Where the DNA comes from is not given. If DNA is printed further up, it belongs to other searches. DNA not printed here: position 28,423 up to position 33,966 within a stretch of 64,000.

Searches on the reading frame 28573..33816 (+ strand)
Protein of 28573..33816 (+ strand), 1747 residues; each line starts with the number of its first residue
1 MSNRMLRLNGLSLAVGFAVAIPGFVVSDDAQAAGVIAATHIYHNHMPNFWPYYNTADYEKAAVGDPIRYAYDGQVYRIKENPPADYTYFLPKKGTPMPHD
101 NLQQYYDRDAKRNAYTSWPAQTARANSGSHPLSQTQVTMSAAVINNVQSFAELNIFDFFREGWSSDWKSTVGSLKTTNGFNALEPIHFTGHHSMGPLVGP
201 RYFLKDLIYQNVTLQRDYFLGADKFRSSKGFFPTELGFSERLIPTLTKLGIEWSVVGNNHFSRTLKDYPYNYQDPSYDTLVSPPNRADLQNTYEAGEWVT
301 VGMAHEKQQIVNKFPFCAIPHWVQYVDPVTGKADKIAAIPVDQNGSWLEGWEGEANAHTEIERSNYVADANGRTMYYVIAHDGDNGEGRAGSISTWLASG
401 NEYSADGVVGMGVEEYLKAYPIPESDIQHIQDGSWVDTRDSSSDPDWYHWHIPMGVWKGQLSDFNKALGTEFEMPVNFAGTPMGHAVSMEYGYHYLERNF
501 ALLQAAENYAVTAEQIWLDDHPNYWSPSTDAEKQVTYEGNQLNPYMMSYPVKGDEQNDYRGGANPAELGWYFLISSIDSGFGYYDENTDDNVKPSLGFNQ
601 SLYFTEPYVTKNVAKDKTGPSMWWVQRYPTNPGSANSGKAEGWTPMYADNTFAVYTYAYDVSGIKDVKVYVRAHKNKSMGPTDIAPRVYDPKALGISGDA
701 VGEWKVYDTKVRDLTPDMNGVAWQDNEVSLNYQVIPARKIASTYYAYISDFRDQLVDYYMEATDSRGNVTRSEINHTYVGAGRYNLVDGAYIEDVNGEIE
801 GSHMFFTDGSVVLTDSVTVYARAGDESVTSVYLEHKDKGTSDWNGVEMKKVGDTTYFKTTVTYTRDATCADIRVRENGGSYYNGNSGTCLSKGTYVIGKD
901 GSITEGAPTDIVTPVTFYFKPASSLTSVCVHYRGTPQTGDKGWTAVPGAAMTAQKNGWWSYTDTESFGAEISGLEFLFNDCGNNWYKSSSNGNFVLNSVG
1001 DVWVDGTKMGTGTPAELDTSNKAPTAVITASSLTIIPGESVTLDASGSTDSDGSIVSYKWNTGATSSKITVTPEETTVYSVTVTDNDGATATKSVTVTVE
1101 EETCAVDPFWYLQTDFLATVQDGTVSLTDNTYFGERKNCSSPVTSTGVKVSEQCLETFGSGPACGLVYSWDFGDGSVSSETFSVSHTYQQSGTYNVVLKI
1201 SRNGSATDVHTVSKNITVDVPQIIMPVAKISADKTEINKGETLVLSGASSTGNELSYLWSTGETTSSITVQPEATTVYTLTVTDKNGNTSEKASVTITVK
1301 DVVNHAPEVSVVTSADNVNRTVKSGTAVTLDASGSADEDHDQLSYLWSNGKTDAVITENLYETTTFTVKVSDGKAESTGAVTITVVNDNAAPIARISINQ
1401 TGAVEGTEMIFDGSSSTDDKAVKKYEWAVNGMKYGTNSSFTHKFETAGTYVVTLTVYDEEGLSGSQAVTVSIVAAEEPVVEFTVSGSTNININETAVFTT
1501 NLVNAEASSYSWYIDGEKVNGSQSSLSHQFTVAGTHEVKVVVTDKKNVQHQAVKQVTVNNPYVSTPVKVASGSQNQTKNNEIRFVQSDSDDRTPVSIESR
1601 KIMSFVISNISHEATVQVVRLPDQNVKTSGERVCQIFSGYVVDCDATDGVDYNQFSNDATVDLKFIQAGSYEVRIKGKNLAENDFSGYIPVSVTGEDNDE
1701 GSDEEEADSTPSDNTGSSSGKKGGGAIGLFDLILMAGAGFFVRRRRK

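Call 69: search_protein_families(library=pfam, proteins=[window:28573-33816:+], max_evalue=0.00001)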
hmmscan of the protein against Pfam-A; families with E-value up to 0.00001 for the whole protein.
window:28573-33816:+ (1747 aa): 6 families
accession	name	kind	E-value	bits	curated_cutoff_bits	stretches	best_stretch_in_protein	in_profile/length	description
PF18911.6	PKD_4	-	1.8e-39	134.1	27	3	1389-1470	1-83/85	PKD domain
PF00801.26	PKD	-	6.6e-32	109.8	23.5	2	1166-1209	30-74/80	PKD domain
PF22352.2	K319L-like_PKD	-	3.9e-19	68.9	27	1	1036-1099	8-84/84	K319L-like, PKD domain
PF16820.11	PKD_3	-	1.1e-10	41.6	26.3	0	1489-1540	14-64/68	PKD-like domain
PF06832.18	BiPBP_C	-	9.4e-10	38.7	26.8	0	1503-1541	40-79/90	Penicillin-Binding Protein C-terminus Family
PF21027.3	Sde0182_C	-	2.3e-06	28.5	27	0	1328-1389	2-53/83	Cellulose-binding protein Sde0182, C-terminal domain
